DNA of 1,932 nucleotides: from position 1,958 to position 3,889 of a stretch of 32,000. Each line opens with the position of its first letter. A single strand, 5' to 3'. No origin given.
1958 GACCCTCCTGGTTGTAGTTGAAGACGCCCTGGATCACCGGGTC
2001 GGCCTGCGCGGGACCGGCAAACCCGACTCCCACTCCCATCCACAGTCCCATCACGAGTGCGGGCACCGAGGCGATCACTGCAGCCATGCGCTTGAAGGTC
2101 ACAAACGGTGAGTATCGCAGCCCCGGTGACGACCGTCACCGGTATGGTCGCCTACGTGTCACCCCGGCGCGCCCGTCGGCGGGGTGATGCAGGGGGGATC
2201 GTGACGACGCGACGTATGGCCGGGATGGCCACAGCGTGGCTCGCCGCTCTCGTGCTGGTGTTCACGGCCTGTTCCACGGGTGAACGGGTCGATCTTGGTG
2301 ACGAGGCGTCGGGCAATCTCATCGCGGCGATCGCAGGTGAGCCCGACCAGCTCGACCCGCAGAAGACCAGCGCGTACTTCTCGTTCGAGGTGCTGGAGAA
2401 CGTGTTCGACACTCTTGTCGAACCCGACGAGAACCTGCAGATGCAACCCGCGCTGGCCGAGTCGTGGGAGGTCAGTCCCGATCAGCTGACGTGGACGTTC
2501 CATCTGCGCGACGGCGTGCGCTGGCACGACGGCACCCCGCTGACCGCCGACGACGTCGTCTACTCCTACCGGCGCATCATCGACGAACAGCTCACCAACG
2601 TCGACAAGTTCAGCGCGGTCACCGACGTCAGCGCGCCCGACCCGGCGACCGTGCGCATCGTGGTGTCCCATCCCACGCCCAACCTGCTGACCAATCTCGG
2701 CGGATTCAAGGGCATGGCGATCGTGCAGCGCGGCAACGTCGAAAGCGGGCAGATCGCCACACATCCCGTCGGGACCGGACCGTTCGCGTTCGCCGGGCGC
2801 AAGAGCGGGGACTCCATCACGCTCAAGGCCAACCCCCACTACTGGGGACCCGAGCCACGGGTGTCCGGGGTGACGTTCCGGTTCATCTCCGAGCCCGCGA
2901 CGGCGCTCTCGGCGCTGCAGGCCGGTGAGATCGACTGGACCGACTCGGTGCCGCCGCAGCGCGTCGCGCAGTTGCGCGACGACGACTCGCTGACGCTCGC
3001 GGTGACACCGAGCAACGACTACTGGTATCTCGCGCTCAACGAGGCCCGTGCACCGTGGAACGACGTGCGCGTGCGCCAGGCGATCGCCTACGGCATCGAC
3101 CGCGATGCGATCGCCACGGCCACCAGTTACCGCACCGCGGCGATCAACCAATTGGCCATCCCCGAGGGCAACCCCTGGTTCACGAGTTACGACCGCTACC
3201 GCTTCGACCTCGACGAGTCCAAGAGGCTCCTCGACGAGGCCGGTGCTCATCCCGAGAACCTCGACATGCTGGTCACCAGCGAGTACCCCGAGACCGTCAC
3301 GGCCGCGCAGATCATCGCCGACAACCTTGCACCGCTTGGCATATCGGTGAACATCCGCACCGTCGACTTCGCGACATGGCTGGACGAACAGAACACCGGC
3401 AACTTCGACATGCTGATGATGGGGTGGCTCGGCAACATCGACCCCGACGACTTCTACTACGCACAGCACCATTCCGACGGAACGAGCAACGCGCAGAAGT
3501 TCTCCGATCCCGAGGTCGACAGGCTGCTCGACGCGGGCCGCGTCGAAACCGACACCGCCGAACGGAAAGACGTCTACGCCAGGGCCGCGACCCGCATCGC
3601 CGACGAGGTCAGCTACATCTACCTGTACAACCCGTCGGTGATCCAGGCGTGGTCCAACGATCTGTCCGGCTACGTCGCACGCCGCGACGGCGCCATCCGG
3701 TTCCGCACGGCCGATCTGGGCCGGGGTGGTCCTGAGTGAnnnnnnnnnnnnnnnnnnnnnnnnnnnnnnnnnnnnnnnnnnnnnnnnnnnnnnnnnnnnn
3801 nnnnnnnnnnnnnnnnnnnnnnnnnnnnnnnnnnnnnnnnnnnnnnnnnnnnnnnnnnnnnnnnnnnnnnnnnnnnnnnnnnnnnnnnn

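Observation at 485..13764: Three DUF4185 (GH183-type) paralogues with three different architectures within 13.3 kb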

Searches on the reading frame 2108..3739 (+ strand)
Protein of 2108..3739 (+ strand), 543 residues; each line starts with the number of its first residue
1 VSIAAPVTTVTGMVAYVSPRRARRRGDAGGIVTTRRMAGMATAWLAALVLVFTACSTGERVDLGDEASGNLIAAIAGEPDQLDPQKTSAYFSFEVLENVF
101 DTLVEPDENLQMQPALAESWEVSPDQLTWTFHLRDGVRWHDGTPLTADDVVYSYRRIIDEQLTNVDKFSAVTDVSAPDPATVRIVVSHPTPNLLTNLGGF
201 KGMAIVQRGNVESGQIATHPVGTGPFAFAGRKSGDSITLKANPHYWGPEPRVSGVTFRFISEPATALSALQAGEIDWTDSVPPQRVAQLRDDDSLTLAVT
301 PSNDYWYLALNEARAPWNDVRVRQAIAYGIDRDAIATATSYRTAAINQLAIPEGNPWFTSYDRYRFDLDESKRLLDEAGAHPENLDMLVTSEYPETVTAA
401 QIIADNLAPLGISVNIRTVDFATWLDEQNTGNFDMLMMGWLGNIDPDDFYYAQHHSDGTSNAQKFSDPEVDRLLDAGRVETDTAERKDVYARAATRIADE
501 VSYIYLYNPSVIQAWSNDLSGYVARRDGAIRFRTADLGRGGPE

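Call 8: search_protein_families(library=pfam, proteins=[window:2108-3739:+], max_evalue=0.001)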
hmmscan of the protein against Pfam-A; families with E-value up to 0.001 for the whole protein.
window:2108-3739:+ (543 aa): 1 family
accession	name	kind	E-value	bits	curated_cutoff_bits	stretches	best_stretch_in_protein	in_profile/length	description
PF00496.27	SBP_bac_5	-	1.2e-102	344.2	32.4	1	112-459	2-366/368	Bacterial extracellular solute-binding proteins, family 5 Middle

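Call 23: search_solved_structures(query=window:2216-3739:+, max_evalue=1e-10)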
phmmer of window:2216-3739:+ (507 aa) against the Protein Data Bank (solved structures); distinct sequences matched with E-value up to 1e-10: 98 (the best 60 are shown).
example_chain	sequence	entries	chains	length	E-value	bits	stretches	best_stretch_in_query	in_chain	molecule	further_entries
5u4o_A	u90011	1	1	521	5.8e-60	206.5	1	6-496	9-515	ABC transporter substrate-binding protein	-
6hlx_A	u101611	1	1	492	4.2e-54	187.1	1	33-469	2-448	AgaA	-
7kz8_A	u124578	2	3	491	9.7e-54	185.9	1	41-487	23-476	Peptide/nickel transport system substrate-binding protein AapF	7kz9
6tfq_A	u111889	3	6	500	1.1e-47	165.9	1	75-470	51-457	ABC transporter substrate-binding protein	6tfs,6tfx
4toz_A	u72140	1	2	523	1.5e-47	165.5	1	34-479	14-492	Periplasmic murein peptide-binding protein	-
3o9p_A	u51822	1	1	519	1.9e-47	165.2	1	34-479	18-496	Periplasmic murein peptide-binding protein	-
8z1z_F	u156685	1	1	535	2e-47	165.1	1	34-496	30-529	Dipeptide-binding protein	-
8z1y_F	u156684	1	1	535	2.1e-47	165.1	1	34-496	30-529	Dipeptide-binding protein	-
1dpp_A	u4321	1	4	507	3e-47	164.5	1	36-496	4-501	DIPEPTIDE BINDING PROTEIN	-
5isu_A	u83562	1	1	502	3.3e-47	164.4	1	32-476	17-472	Lmo0135 protein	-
1dpe_A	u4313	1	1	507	3.3e-47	164.4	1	39-496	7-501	DIPEPTIDE-BINDING PROTEIN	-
8efz_A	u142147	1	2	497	6.9e-47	163.3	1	35-469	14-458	Extracellular solute-binding protein family 5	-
5f1q_A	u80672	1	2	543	3.4e-45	157.8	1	35-502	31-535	Periplasmic dipeptide transport protein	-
1b05_A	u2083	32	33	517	1.2e-43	152.7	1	35-484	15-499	PERIPLASMIC OLIGOPEPTIDE-BINDING PROTEIN | PROTEIN (OLIGO-PEPTIDE BINDING PROTEIN) | PERIPLASMIC OLIGO-PEPTIDE BINDING PROTEIN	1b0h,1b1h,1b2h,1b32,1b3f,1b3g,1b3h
8upi_A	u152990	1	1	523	1.3e-42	149.3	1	39-414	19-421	Peptide ABC transporter substrate-binding protein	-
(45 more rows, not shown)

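Call 50: search_protein_families(library=ncbifam, proteins=[window:2216-3739:+], max_evalue=0.00001)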
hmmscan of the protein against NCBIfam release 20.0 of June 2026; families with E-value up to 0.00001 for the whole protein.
window:2216-3739:+ (507 aa): 12 families
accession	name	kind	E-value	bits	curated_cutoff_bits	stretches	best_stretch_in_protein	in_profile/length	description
NF045468.1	Opp5A_nikA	equivalog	3.3e-57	194.1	600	1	18-490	3-476/488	nickel ABC transporter substrate-binding protein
TIGR02294.1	nickel_nikA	equivalog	2.7e-53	181.2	393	1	45-482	18-482/501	nickel ABC transporter substrate-binding protein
NF045467.1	Opp4A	equivalog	1.3e-52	178.8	650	1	33-488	35-543/556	oligopeptide ABC transporter substrate-binding protein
NF011942.0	PRK15413.1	equivalog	2.9e-50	171.4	594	1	31-501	26-511/512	glutathione ABC transporter substrate-binding protein GsiB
NF043070.1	DppA_dipep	equivalog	2.6e-46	158.3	1005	1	36-497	32-530/535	dipeptide ABC transporter periplasmic-binding protein DppA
NF011684.0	PRK15104.1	equivalog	2.3e-45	155.4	947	2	136-479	160-520/543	oligopeptide ABC transporter substrate-binding protein OppA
NF011689.0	PRK15109.1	equivalog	7.2e-43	147.1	560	1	17-492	18-529/547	ABC transporter substrate-binding protein SapA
NF007287.0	PRK09755.1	equivalog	2e-36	125.9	1098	2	140-482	159-512/535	ABC transporter substrate-binding protein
NF047575.1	opine_bind_CntA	exception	1.2e-35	123.1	800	1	9-478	12-510/535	staphylopine-dependent metal ABC transporter substrate-binding lipoprotein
TIGR04028.1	SBP_KPN_01854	hypoth_equivalog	5.1e-33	114.4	468.5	1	53-485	20-492/509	TIGR04028 family ABC transporter substrate-binding protein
NF010149.0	PRK13626.1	equivalog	7.9e-19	67.7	476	1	60-221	147-301/552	HTH-type transcriptional regulator SgrR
NF043077.1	MMSYN1_0169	equivalog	5.7e-09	35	650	1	57-105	62-110/896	oligopeptide ABC transporter substrate-binding protein OppA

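Call 66: find_homologous_proteins(query=window:2216-3739:+, max_evalue=1e-30)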
Query window:2216-3739:+ (507 aa): 5756 proteins with E <= 1e-30 among 8000 candidates; the best 120 are listed.
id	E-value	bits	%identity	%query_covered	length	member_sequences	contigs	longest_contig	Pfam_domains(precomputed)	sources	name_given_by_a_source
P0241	0.0e+0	1154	100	100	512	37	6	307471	PF00496.28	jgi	-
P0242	0.0e+0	1015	90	96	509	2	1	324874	PF00496.28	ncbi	ncbi:ABC transporter substrate-binding protein [Mycobacterium sp. LTG2003]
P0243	0.0e+0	1009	88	98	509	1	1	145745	PF00496.28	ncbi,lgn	ncbi:ABC transporter substrate-binding protein [Mycobacterium sp. NPDC003449]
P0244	3.3e-297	1004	88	97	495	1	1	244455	PF00496.28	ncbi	ncbi:ABC transporter substrate-binding protein [Mycolicibacterium sp. XJ870]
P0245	5.1e-296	1000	87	98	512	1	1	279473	PF00496.28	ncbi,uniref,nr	ncbi:ABC transporter substrate-binding protein [Mycobacterium sp. 21AC1]|uniref:ABC transporter subs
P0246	2.5e-294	995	87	97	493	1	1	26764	PF00496.28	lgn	-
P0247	7.6e-294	993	87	97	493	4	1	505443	PF00496.28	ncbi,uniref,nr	ncbi:ABC transporter substrate-binding protein [Mycolicibacterium mageritense]|uniref:ABC transporte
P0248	1.0e-293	992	87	97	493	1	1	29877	PF00496.28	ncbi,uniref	ncbi:ABC transporter substrate-binding protein [Mycolicibacterium sp.]|uniref:ABC transporter substr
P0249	3.5e-292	987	86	97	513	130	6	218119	PF00496.28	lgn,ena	-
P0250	2.9e-289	978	85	97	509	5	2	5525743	PF00496.28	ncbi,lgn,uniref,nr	ncbi:ABC transporter substrate-binding protein [Mycolicibacterium houstonense]|uniref:ABC transporte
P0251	2.9e-288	975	85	97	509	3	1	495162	PF00496.28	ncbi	-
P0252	4.3e-288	974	84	99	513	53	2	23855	PF00496.28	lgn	-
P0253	5.9e-288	973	86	97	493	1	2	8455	PF00496.28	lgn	-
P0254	8.7e-288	973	84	99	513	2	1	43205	PF00496.28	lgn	-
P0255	6.3e-287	970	83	99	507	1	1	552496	PF00496.28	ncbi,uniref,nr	ncbi:ABC transporter substrate-binding protein [Mycobacterium sp. TNTM28]|uniref:ABC transporter sub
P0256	7.2e-286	967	83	99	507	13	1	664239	PF00496.28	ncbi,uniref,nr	ncbi:ABC transporter substrate-binding protein [Mycolicibacterium setense]|uniref:ABC transporter su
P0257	3.8e-285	964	83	99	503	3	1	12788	PF00496.28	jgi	jgi:peptide/nickel transport system substrate-binding protein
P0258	7.2e-285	963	84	97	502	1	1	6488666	PF00496.28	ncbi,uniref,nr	ncbi:ABC transporter substrate-binding protein [Mycolicibacterium sp. HK-90]|uniref:ABC transporter 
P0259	2.5e-284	962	83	100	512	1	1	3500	PF00496.28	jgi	jgi:peptide/nickel transport system substrate-binding protein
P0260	3.8e-283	958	83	99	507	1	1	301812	PF00496.28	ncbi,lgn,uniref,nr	ncbi:ABC transporter substrate-binding protein [Mycolicibacterium setense]|uniref:ABC transporter su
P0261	1.1e-282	956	84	96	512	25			PF00496.28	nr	nr:ABC transporter substrate-binding protein [Mycobacterium dioxanotrophicus]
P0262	7.0e-282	953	84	98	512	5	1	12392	PF00496.28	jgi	jgi:peptide/nickel transport system substrate-binding protein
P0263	1.9e-280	949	84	97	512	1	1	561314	PF00496.28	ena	-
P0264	3.5e-280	948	83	99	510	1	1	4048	PF00496.28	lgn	-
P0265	3.7e-280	948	84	96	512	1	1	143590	PF00496.28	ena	-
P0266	8.7e-280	947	83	99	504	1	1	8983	PF00496.28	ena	-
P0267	1.8e-279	945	84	96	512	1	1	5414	PF00496.28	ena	-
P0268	2.4e-279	945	84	96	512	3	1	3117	PF00496.28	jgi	jgi:peptide/nickel transport system substrate-binding protein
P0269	4.3e-279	944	84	96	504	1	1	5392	PF00496.28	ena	-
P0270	6.3e-279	944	82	99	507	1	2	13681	PF00496.28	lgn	-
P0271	1.1e-278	943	83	97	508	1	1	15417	PF00496.28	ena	-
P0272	2.2e-278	942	85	96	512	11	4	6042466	PF00496.28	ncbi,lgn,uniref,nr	ncbi:ABC transporter substrate-binding protein [Mycolicibacterium monacense]|uniref:ABC transporter 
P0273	2.4e-278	942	83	99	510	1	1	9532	PF00496.28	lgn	-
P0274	2.6e-278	942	82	96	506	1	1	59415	PF00496.28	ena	-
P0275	3.6e-278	941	85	95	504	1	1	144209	PF00496.28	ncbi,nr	ncbi:ABC transporter substrate-binding protein [Mycobacterium sp. PS03-16]|nr:ABC transporter substr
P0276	3.8e-278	941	85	95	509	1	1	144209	PF00496.28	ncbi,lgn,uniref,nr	ncbi:ABC transporter substrate-binding protein [Mycobacterium sp. PS03-16]|uniref:ABC transporter su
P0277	6.7e-278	940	82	96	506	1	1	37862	PF00496.28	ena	-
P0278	7.2e-278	940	84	96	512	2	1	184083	PF00496.28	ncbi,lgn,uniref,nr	ncbi:ABC transporter substrate-binding protein [Mycobacterium sp. IS-1496]|uniref:ABC transporter su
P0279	9.8e-278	940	84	96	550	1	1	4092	PF00496.28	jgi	jgi:peptide/nickel transport system substrate-binding protein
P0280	1.1e-277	940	83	97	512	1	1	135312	PF00496.28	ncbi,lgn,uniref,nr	ncbi:ABC transporter substrate-binding protein [Mycobacterium sp. GA-2829]|uniref:ABC transporter su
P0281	1.6e-277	939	82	99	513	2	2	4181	PF00496.28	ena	-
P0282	2.6e-277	938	84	96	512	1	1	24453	PF00496.28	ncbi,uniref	ncbi:ABC transporter substrate-binding protein [Mycolicibacterium litorale]|uniref:ABC transporter s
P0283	2.9e-277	938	83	96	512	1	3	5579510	PF00496.28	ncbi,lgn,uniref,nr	ncbi:ABC transporter substrate-binding protein [Mycolicibacterium litorale]|uniref:ABC transporter s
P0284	3.5e-277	938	83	97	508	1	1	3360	PF00496.28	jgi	jgi:peptide/nickel transport system substrate-binding protein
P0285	4.1e-277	938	83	97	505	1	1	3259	PF00496.28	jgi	jgi:peptide/nickel transport system substrate-binding protein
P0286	4.7e-277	938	83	98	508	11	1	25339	PF00496.28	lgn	-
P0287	6.7e-277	937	82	98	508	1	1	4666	PF00496.28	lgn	-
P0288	8.7e-277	937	84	96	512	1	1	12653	PF00496.28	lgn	-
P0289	9.8e-277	936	82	99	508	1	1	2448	PF00496.28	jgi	jgi:peptide/nickel transport system substrate-binding protein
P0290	1.4e-276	936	83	96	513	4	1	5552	PF00496.28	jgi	jgi:peptide/nickel transport system substrate-binding protein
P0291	1.5e-276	936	82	99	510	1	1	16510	PF00496.28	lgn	-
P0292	1.5e-276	936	82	98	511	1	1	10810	PF00496.28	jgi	jgi:peptide/nickel transport system substrate-binding protein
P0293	1.9e-276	936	81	99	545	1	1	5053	PF00496.28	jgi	jgi:peptide/nickel transport system substrate-binding protein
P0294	3.0e-276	935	84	96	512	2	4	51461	PF00496.28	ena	-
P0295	4.8e-276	934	82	99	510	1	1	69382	PF00496.28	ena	-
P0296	4.9e-276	934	83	97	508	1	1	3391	PF00496.28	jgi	jgi:peptide/nickel transport system substrate-binding protein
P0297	5.4e-276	934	83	97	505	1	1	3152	PF00496.28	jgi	jgi:peptide/nickel transport system substrate-binding protein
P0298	7.8e-276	934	83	98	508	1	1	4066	PF00496.28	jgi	jgi:peptide/nickel transport system substrate-binding protein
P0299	1.3e-275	933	83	95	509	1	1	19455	PF00496.28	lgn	-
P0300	1.6e-275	933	82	97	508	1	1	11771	PF00496.28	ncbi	-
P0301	1.9e-275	932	82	99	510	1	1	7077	PF00496.28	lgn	-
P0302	2.0e-275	932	82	97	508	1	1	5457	PF00496.28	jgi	jgi:peptide/nickel transport system substrate-binding protein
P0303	2.5e-275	932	81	99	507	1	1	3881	PF00496.28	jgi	jgi:peptide/nickel transport system substrate-binding protein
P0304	2.9e-275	932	80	99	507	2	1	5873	PF00496.28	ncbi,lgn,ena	-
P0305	3.0e-275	932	82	98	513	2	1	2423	PF00496.28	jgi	jgi:peptide/nickel transport system substrate-binding protein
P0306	3.0e-275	932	82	97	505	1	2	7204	PF00496.28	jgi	jgi:peptide/nickel transport system substrate-binding protein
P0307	3.1e-275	932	81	99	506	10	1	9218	PF00496.28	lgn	-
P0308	3.2e-275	931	82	97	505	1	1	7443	PF00496.28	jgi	jgi:peptide/nickel transport system substrate-binding protein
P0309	4.0e-275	931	84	95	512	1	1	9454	PF00496.28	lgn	-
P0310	4.1e-275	931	81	99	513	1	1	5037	PF00496.28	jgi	jgi:peptide/nickel transport system substrate-binding protein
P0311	5.3e-275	931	81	99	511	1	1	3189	PF00496.28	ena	-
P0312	7.1e-275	930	82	97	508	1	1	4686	PF00496.28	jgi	jgi:peptide/nickel transport system substrate-binding protein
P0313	7.6e-275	930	83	96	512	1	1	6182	PF00496.28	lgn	-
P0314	7.7e-275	930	82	97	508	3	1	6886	PF00496.28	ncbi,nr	ncbi:MAG: peptide/nickel transport system substrate-binding protein [Mycobacterium sp.]|nr:peptide/n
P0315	9.8e-275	930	82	98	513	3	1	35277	PF00496.28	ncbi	ncbi:MAG: ABC transporter substrate-binding protein [Mycobacterium sp.]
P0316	1.1e-274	930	81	98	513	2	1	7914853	PF00496.28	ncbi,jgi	ncbi:ABC transporter substrate-binding protein [Mycobacterium sp. URHB0021]|jgi:peptide/nickel trans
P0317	1.8e-274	929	81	99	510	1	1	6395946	PF00496.28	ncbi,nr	ncbi:ABC transporter substrate-binding protein [Mycobacterium sp. djl-10]|nr:ABC transporter substra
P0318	1.8e-274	929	82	97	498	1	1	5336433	PF00496.28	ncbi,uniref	ncbi:ABC transporter substrate-binding protein [Mycobacterium sp. WMMD1722]|uniref:ABC transporter s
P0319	2.1e-274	929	82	98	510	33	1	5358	PF00496.28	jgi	jgi:peptide/nickel transport system substrate-binding protein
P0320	2.2e-274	929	82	97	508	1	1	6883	PF00496.28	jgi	jgi:peptide/nickel transport system substrate-binding protein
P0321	2.8e-274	928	81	98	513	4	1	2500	PF00496.28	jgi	jgi:peptide/nickel transport system substrate-binding protein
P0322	2.9e-274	928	83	96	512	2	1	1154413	PF00496.28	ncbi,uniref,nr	ncbi:ABC transporter substrate-binding protein [Mycolicibacterium mengxianglii]|uniref:ABC transport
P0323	3.5e-274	928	81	97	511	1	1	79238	PF00496.28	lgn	-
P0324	3.8e-274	928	81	99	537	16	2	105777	PF00496.28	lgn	-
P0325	3.8e-274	928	81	99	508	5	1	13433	PF00496.28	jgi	jgi:peptide/nickel transport system substrate-binding protein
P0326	4.6e-274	928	82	98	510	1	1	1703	PF00496.28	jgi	jgi:peptide/nickel transport system substrate-binding protein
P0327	4.6e-274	928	81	99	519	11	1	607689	PF00496.28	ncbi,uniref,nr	ncbi:ABC transporter substrate-binding protein [Mycobacterium sp. CPCC 205372]|uniref:ABC transporte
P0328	5.0e-274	928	81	96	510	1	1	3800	PF00496.28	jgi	jgi:peptide/nickel transport system substrate-binding protein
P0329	6.9e-274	927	81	97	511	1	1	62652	PF00496.28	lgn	-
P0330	7.4e-274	927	81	98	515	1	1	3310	PF00496.28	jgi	jgi:peptide/nickel transport system substrate-binding protein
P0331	7.6e-274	927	81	98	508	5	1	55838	PF00496.28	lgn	-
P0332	7.7e-274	927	82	98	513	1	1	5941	PF00496.28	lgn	-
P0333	7.9e-274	927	81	99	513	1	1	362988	PF00496.28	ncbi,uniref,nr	ncbi:ABC transporter substrate-binding protein [Mycolicibacterium sp. S2-37]|uniref:ABC transporter 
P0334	8.1e-274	927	81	96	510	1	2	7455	PF00496.28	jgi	jgi:peptide/nickel transport system substrate-binding protein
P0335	8.8e-274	927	83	97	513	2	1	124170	PF00496.28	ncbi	ncbi:ABC transporter substrate-binding protein [soil metagenome]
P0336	8.9e-274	927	82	98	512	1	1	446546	PF00496.28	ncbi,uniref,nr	ncbi:ABC transporter substrate-binding protein [Mycobacterium sp. 236(2023)]|uniref:ABC transporter 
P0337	9.2e-274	927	83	97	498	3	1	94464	PF00496.28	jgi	jgi:peptide/nickel transport system substrate-binding protein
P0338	9.5e-274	927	82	97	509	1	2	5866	PF00496.28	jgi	jgi:peptide/nickel transport system substrate-binding protein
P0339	1.1e-273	926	82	96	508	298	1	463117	PF00496.28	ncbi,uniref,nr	ncbi:ABC transporter substrate-binding protein [Mycolicibacterium tusciae]|uniref:ABC transporter su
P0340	1.3e-273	926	81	99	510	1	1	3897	PF00496.28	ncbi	-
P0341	1.6e-273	926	82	95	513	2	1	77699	PF00496.28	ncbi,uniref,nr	ncbi:ABC transporter substrate-binding protein [Mycolicibacterium palauense]|uniref:ABC transporter 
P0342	1.6e-273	926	82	98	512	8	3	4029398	PF00496.28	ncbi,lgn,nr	ncbi:ABC transporter substrate-binding protein [Mycolicibacterium doricum]|nr:ABC transporter substr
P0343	2.2e-273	925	82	97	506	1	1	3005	PF00496.28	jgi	jgi:peptide/nickel transport system substrate-binding protein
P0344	2.2e-273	925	83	97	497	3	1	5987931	PF00496.28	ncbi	ncbi:ABC transporter substrate-binding protein [Mycolicibacterium rutilum]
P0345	2.2e-273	925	81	97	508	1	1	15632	PF00496.28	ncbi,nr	ncbi:MAG: peptide/nickel transport system substrate-binding protein [Mycobacterium sp.]|nr:peptide/n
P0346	2.4e-273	925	83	96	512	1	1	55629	PF00496.28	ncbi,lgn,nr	ncbi:MAG: ABC transporter substrate-binding protein [Actinomycetota bacterium]|nr:ABC transporter su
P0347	3.4e-273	925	82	98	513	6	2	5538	PF00496.28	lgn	-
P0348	3.5e-273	925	81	97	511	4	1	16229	PF00496.28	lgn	-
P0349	3.7e-273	925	82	97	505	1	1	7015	PF00496.28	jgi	jgi:peptide/nickel transport system substrate-binding protein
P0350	4.2e-273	925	81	98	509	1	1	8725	PF00496.28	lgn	-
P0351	4.8e-273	924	81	97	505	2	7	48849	PF00496.28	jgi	jgi:peptide/nickel transport system substrate-binding protein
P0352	5.2e-273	924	82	98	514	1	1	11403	PF00496.28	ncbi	-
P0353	7.4e-273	924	81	98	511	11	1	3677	PF00496.28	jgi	jgi:peptide/nickel transport system substrate-binding protein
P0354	7.6e-273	924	82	96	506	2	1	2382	PF00496.28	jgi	jgi:peptide/nickel transport system substrate-binding protein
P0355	7.7e-273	924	81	99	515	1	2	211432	PF00496.28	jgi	jgi:peptide/nickel transport system substrate-binding protein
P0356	1.0e-272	923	83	96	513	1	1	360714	PF00496.28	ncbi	ncbi:ABC transporter substrate-binding protein [Mycolicibacterium sp. XJ1819]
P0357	1.4e-272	923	81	99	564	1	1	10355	PF00496.28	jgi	jgi:peptide/nickel transport system substrate-binding protein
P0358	1.6e-272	923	81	98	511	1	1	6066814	PF00496.28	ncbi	ncbi:ABC transporter substrate-binding protein [Mycobacterium sp. MMS18-G62]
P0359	1.6e-272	923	82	99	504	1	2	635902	PF00496.28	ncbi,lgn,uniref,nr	ncbi:ABC transporter substrate-binding protein [Mycolicibacterium flavescens]|uniref:ABC transporter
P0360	2.3e-272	922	81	99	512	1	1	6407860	PF00496.28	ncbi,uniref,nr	ncbi:ABC transporter substrate-binding protein [Mycobacterium sp. MS1601]|uniref:ABC transporter sub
